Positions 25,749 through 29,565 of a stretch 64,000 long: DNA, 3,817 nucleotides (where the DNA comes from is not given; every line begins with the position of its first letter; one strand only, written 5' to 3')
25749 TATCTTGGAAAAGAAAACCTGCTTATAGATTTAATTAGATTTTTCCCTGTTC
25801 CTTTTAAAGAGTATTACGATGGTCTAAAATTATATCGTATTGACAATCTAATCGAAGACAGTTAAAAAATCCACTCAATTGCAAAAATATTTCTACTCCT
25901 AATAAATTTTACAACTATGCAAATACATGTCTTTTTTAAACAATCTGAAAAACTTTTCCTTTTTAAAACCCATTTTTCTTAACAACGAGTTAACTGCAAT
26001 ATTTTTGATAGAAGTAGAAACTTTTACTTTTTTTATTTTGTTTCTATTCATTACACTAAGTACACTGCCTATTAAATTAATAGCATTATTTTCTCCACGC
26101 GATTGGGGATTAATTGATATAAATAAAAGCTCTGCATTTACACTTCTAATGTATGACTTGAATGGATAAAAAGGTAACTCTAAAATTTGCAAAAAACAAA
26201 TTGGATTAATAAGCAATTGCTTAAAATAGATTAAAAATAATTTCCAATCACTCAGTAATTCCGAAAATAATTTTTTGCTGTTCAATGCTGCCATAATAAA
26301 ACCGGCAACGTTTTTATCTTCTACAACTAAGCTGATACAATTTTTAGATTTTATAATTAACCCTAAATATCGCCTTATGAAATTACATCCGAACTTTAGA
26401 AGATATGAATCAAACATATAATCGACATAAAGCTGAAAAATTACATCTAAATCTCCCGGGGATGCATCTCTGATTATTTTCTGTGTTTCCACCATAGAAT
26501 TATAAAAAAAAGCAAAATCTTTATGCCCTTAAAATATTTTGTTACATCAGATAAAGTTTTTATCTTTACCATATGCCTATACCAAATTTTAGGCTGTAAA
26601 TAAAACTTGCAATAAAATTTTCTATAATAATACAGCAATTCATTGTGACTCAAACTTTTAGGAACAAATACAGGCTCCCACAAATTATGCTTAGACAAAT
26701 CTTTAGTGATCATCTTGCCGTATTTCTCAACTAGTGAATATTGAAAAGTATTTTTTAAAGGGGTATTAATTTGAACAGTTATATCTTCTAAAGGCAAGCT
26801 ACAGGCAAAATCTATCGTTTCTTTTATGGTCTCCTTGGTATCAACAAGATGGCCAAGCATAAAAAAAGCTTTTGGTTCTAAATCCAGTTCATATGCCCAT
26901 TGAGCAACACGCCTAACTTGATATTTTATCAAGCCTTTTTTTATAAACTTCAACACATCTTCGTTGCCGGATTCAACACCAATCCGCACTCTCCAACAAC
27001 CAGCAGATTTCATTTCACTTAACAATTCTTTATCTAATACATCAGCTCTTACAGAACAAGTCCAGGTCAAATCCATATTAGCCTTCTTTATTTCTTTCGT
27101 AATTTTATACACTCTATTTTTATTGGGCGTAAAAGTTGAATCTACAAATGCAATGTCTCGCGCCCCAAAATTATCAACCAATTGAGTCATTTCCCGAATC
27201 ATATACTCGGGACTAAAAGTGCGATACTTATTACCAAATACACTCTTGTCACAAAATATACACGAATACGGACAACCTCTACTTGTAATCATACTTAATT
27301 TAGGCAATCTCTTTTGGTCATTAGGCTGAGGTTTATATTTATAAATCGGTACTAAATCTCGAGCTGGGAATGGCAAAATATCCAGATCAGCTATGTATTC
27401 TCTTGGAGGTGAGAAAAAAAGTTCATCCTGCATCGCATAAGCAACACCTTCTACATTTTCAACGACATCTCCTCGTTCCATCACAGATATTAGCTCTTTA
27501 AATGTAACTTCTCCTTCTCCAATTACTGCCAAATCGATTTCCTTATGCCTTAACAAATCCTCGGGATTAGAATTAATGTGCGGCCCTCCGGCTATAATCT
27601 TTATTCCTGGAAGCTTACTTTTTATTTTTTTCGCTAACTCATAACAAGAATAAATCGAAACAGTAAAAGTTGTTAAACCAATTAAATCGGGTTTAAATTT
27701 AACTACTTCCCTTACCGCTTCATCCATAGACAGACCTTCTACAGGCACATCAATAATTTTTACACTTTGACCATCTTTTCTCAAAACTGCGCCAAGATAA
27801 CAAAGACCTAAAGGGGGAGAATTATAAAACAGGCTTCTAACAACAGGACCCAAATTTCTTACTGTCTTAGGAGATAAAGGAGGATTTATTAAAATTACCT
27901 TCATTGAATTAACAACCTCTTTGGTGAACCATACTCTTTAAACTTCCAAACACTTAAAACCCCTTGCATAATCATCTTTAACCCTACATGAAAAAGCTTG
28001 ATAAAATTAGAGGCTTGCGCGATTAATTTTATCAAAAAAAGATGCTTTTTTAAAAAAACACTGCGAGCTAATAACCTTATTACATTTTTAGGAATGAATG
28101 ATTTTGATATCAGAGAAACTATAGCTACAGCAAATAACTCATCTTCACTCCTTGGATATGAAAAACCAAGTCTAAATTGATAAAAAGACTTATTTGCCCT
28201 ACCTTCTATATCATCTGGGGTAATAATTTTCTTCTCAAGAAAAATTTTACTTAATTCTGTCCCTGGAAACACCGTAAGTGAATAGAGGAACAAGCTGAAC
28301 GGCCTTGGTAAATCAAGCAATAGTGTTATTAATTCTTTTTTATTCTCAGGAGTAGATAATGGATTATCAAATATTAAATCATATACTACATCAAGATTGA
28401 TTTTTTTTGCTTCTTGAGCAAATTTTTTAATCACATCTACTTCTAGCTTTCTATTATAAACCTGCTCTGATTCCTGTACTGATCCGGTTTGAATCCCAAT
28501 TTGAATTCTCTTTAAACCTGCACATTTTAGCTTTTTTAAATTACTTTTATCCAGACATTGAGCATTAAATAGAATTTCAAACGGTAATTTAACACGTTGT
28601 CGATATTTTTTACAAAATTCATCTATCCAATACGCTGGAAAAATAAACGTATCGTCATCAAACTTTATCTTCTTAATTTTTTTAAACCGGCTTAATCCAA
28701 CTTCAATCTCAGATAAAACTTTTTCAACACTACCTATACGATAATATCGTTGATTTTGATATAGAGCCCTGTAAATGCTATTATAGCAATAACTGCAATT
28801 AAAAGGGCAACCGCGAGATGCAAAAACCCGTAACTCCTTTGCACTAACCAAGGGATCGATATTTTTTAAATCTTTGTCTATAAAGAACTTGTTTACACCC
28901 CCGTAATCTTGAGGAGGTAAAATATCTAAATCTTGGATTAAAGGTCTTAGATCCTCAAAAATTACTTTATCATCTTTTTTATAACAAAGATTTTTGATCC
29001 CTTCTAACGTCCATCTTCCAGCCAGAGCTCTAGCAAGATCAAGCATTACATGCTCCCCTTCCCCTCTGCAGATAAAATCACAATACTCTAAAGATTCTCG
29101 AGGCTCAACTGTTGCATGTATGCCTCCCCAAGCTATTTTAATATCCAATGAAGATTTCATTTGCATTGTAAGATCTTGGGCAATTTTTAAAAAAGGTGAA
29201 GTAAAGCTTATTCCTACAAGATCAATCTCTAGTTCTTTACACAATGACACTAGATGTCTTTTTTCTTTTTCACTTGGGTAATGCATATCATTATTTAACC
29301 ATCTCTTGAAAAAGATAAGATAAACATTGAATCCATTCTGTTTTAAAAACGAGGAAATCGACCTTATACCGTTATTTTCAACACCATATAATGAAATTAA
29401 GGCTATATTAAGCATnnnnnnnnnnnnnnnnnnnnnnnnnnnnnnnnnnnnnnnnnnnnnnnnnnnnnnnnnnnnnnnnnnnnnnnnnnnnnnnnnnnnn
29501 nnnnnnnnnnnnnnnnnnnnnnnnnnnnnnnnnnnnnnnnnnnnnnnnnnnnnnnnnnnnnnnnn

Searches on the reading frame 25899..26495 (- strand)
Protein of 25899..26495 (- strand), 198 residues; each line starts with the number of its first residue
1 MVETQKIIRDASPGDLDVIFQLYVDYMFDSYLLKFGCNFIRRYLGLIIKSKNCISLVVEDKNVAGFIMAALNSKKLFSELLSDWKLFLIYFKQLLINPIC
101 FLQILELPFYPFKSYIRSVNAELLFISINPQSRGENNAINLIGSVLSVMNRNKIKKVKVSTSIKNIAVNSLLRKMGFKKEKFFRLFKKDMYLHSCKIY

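Call 11: search_protein_families(library=pfam, proteins=[window:25899-26495:-], max_evalue=0.001)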
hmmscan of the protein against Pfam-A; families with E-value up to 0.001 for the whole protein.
window:25899-26495:- (198 aa): 0 families

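Call 62: search_protein_families(library=pfam, proteins=[window:25899-26495:-], max_evalue=0.05)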
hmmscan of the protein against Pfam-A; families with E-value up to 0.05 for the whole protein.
window:25899-26495:- (198 aa): 1 family
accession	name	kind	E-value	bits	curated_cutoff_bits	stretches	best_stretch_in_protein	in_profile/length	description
PF01283.25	Ribosomal_S26e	-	0.015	16.1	27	0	131-198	13-80/108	Ribosomal protein S26e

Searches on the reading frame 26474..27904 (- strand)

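Call 11: search_protein_families(library=pfam, proteins=[window:26474-27904:-], max_evalue=0.001)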
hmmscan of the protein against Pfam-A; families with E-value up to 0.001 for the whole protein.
window:26474-27904:- (476 aa): 2 families
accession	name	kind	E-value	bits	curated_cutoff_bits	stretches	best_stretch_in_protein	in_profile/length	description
PF02310.24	B12-binding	-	1e-25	90.3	32.1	1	21-138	4-120/121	B12 binding domain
PF04055.27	Radical_SAM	-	1.8e-24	87.3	29.5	1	205-367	1-166/166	Radical SAM superfamily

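Call 85: search_protein_families(library=ncbifam, proteins=[window:26474-27904:-], max_evalue=0.00001)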
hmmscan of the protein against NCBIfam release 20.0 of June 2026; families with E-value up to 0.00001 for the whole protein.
window:26474-27904:- (476 aa): 24 families
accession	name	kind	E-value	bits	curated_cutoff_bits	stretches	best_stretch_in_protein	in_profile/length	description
TIGR03471.1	HpnJ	equivalog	1.2e-60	205.8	577.6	1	31-448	34-446/472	hopanoid biosynthesis associated radical SAM protein HpnJ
TIGR02026.1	BchE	equivalog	8.6e-55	186.5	481.35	1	28-447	19-439/497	magnesium-protoporphyrin IX monomethyl ester anaerobic oxidative cyclase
NF050148.1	rSAM_ApyD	equivalog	2.5e-44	151.7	750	1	29-367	23-363/645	RiPP biosynthesis radical SAM protein ApyD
NF038361.1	rSAM_Sden_1168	equivalog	5e-43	147.5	575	1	29-383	83-464/560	Sden_1168 family B12-binding radical SAM P-methyltransferase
TIGR04072.2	rSAM_ladder_B12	equivalog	4.7e-40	137.6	360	2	204-365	182-344/443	lipid biosynthesis B12-binding/radical SAM protein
TIGR04479.1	bcpD_PhpK_rSAM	subfamily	8e-38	130.1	600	1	32-366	73-405/504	PhpK family radical SAM P-methyltransferase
TIGR04367.1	HpnR_B12_rSAM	equivalog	4e-34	118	650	1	25-408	16-387/490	hopanoid C-3 methylase HpnR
NF033070.1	rSAM_AprD4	equivalog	2.7e-33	115.6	500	1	18-395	29-393/456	AprD4 family radical SAM diol-dehydratase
TIGR03975.1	rSAM_ocin_1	subfamily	6.2e-32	110.9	281.85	1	60-344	117-404/606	RiPP maturation radical SAM C-methyltransferase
TIGR04013.1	B12_SAM_MJ_1487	hypoth_equivalog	2.7e-28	98.9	251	1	60-372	31-335/382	TIGR04013 family B12-binding domain/radical SAM domain-containing protein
TIGR04295.1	B12_rSAM_oligo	hypoth_equivalog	2.9e-28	98.7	400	1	31-319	25-310/422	TIGR04295 family B12-binding domain-containing radical SAM protein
TIGR04385.1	B12_rSAM_cofa1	equivalog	3.9e-28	98.8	450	1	31-366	20-360/438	B12 lower ligand biosynthesis radical SAM protein BzaD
TIGR04014.1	B12_SAM_MJ_0865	equivalog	2e-26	92.8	360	1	85-389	55-355/434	methyl-coenzyme M reductase glutamine C-methyltransferase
NF033712.0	B12_rSAM_KedN5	subfamily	2.8e-23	82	700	1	27-258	13-251/624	KedN5 family methylcobalamin-dependent radical SAM C-methyltransferase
NF040542.1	rSAM_RCCLKC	equivalog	1.1e-21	77.5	450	1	39-376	21-356/423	arsinothricin biosynthesis radical SAM protein ArsL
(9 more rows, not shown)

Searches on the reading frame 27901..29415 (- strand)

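Call 11: search_protein_families(library=pfam, proteins=[window:27901-29415:-], max_evalue=0.001)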
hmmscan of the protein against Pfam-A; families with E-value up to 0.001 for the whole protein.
window:27901-29415:- (504 aa): 2 families
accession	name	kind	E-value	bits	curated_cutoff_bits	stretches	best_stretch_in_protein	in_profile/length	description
PF04055.27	Radical_SAM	-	3.4e-14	53.8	29.5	1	200-349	4-149/166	Radical SAM superfamily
PF02310.24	B12-binding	-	5e-14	52.6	32.1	1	12-127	12-120/121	B12 binding domain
